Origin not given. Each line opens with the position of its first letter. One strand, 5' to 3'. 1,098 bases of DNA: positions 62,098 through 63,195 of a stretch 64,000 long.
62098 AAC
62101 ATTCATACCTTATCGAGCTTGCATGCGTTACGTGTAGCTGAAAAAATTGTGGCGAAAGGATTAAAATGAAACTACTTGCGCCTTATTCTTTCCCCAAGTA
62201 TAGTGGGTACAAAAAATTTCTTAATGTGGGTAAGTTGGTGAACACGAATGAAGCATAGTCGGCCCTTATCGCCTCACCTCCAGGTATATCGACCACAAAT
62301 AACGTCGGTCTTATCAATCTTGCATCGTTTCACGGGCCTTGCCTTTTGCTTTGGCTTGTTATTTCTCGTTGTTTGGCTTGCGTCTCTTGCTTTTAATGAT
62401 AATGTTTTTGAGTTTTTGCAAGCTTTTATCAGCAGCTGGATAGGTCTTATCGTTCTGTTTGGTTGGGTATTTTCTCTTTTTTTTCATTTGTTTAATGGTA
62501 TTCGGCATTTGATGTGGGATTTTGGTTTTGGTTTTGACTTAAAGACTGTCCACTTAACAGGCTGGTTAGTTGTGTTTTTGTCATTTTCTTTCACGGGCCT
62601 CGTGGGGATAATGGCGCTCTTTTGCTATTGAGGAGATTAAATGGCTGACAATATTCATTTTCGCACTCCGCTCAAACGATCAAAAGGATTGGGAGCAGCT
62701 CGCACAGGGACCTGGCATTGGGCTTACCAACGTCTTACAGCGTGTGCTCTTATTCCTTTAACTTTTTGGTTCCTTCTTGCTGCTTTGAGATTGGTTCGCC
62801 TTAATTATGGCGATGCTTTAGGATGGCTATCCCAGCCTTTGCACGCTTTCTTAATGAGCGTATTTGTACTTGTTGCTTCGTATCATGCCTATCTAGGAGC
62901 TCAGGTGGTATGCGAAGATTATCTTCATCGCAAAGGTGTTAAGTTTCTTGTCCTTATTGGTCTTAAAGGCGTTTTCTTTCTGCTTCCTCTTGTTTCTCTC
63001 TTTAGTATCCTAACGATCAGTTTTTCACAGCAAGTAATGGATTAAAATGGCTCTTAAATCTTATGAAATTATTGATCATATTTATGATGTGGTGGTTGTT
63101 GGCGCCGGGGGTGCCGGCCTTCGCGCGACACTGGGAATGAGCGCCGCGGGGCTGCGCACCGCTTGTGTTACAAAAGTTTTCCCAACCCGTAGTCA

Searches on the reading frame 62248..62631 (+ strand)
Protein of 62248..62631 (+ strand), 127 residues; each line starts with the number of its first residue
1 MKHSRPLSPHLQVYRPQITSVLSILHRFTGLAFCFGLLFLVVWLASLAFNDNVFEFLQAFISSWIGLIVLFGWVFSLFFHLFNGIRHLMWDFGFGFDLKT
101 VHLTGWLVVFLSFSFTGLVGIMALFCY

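Call 41: search_protein_families(library=pfam, proteins=[window:62248-62631:+], max_evalue=0.00001)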
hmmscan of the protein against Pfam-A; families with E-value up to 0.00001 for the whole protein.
window:62248-62631:+ (127 aa): 1 family
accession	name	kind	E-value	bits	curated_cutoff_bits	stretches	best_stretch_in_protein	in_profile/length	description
PF01127.27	Sdh_cyt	-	2.3e-32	112.1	25.8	1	1-118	1-121/122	Succinate dehydrogenase/Fumarate reductase transmembrane subunit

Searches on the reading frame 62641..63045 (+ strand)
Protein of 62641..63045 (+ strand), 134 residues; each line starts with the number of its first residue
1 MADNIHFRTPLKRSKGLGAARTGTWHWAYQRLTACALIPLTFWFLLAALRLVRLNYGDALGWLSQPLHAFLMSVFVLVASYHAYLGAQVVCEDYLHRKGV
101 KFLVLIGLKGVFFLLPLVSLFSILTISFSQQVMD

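Call 41: search_protein_families(library=pfam, proteins=[window:62641-63045:+], max_evalue=0.00001)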
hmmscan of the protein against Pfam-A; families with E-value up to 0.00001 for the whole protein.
window:62641-63045:+ (134 aa): 1 family
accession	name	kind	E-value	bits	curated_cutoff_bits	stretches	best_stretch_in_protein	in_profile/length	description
PF01127.27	Sdh_cyt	-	1.3e-17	64.5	25.8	1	8-114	4-120/122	Succinate dehydrogenase/Fumarate reductase transmembrane subunit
